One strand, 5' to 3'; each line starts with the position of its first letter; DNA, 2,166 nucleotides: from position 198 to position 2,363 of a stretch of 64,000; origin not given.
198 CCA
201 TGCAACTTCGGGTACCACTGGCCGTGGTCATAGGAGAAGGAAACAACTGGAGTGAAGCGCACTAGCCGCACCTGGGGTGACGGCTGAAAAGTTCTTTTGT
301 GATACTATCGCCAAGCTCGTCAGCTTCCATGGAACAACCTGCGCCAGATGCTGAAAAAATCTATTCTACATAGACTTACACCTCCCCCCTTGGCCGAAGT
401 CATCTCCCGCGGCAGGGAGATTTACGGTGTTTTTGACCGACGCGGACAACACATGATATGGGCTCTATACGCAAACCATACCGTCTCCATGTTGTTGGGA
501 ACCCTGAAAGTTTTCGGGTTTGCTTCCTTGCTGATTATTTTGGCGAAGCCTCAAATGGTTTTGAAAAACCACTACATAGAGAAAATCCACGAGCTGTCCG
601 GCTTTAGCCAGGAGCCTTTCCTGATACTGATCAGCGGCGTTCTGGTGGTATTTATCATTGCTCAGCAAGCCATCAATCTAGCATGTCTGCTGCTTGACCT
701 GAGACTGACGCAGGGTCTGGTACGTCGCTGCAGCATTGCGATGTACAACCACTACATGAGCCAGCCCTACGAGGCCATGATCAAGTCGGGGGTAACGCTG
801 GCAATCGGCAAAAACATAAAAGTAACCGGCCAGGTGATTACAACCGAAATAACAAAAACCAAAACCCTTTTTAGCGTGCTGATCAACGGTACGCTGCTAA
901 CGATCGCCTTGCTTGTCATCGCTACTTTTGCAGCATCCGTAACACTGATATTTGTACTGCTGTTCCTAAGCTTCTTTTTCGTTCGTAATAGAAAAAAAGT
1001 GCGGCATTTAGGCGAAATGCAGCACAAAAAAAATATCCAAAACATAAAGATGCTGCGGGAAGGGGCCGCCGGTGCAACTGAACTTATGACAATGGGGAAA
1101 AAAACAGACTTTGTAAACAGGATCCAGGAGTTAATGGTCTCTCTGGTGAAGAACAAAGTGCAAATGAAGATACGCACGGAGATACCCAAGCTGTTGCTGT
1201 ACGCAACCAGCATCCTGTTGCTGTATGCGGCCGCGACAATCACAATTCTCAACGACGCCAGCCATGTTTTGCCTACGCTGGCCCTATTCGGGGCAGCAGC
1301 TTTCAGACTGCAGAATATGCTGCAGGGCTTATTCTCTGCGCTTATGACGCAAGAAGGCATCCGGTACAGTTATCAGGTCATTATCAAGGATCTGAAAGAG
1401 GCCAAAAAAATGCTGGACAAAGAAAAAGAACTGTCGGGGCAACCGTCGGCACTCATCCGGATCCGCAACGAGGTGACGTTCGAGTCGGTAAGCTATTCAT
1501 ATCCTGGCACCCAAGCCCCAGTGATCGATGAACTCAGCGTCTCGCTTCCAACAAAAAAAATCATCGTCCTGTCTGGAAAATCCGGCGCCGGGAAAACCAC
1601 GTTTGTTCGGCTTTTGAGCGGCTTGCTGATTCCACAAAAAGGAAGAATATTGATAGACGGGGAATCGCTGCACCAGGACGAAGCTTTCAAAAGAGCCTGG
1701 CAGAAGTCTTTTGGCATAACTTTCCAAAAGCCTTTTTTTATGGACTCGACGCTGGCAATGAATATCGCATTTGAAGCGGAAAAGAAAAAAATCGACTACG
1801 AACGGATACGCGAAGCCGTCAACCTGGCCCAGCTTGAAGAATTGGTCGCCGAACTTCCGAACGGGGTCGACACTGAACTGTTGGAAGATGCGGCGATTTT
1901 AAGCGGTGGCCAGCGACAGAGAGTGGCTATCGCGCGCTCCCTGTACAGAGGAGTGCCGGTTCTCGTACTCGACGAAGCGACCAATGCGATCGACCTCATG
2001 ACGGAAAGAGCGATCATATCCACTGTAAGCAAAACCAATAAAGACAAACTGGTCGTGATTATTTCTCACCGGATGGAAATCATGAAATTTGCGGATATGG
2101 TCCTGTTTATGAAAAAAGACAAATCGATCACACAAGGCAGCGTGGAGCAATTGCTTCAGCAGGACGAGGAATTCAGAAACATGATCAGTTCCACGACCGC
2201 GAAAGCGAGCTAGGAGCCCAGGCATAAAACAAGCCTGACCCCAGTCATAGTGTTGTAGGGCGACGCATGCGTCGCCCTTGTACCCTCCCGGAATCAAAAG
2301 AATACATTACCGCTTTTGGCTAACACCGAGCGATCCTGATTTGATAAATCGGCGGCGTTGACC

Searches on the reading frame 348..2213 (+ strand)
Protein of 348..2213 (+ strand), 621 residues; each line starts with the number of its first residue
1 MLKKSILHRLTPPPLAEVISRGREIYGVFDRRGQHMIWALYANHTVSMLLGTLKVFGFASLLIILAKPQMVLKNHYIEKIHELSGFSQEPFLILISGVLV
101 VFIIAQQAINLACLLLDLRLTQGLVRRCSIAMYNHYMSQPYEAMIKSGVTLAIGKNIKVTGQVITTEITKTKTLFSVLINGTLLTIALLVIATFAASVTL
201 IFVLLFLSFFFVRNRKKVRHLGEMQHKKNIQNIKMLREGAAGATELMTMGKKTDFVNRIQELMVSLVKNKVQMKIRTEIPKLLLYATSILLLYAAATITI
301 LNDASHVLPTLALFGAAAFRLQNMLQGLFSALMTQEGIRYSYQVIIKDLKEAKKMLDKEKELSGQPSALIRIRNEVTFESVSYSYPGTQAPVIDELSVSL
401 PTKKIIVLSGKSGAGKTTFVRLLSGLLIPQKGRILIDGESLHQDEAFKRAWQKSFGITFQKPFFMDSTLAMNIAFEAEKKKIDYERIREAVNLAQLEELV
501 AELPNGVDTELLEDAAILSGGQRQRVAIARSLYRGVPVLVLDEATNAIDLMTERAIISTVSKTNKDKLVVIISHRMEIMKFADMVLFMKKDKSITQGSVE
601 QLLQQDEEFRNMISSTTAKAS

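Call 40: search_protein_families(library=pfam, proteins=[window:348-2213:+])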
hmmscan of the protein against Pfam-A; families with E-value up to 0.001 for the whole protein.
window:348-2213:+ (621 aa): 4 families
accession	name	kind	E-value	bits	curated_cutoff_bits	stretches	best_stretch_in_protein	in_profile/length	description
PF00005.33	ABC_tran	-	2e-27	96.9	25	1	394-546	2-137/137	ABC transporter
PF02463.25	SMC_N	-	1.1e-07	32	40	1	402-590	135-213/220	RecF/RecN/SMC N terminal domain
PF13401.12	AAA_22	-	5.8e-05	23.8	27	1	402-547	4-96/130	AAA domain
PF09818.15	ABC_ATPase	-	0.00015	21.3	23.2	1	482-583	124-223/283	P-loop domain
